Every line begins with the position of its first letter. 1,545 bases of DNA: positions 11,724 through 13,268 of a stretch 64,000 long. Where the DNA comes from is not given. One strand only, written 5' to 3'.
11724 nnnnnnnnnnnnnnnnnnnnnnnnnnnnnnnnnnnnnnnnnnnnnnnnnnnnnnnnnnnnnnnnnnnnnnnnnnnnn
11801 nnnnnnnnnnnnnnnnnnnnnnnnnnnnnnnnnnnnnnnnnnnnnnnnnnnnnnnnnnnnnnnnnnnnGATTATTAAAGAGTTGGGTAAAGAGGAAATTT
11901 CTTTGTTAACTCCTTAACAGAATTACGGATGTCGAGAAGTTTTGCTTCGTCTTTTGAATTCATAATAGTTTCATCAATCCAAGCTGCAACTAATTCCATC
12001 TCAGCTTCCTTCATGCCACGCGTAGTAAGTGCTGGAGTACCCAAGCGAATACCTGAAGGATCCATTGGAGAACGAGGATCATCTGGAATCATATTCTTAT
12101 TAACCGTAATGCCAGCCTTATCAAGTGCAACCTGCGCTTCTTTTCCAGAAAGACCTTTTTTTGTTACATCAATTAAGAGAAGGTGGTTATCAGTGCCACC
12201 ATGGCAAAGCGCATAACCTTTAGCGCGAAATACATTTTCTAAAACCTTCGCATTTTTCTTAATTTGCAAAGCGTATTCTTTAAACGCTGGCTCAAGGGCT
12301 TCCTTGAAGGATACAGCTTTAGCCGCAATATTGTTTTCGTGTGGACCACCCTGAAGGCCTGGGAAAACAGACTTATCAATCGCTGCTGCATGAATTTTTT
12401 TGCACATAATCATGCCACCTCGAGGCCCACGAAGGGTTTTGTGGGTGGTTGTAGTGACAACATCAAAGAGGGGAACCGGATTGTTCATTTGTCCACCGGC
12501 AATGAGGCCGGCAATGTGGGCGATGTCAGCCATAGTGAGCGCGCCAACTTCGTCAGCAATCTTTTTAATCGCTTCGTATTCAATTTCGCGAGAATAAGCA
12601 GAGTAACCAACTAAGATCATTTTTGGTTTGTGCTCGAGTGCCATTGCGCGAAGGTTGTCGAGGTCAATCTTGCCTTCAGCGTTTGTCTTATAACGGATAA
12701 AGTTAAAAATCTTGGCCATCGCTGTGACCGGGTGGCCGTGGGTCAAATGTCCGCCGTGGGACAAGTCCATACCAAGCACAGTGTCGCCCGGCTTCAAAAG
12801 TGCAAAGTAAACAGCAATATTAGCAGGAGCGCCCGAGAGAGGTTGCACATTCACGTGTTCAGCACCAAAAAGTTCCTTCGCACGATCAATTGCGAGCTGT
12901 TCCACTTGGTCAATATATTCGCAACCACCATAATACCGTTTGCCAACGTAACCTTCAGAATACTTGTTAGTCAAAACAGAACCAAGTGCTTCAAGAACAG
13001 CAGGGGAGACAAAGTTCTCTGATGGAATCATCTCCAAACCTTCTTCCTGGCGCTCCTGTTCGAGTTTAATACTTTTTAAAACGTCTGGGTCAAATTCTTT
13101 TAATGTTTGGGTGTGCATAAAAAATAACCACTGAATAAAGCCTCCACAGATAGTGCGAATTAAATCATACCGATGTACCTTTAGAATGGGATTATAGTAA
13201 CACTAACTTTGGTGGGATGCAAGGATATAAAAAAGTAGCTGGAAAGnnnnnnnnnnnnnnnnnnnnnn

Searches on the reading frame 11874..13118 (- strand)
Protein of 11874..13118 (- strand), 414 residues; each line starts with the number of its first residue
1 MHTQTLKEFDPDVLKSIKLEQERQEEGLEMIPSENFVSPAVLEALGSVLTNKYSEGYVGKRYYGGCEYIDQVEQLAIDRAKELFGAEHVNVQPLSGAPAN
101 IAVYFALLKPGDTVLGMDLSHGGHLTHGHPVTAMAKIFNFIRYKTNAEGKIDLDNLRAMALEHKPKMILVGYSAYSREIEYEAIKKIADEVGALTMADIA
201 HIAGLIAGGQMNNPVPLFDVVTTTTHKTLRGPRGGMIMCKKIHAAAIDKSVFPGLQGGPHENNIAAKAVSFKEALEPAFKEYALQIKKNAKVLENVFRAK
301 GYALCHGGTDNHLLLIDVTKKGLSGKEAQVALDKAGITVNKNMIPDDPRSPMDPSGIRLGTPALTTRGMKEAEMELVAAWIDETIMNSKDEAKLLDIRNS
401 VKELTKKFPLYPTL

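Call 22: search_protein_families(library=pfam, proteins=[window:11874-13118:-], max_evalue=0.001)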
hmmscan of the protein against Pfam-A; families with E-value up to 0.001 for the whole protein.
window:11874-13118:- (414 aa): 2 families
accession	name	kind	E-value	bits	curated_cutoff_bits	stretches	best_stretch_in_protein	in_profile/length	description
PF00464.25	SHMT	-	9.1e-159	528.8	27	1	6-381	1-399/399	Serine hydroxymethyltransferase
PF00155.27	Aminotran_1_2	-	1.5e-10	41.2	19.7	1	63-371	38-356/361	Aminotransferase class I and II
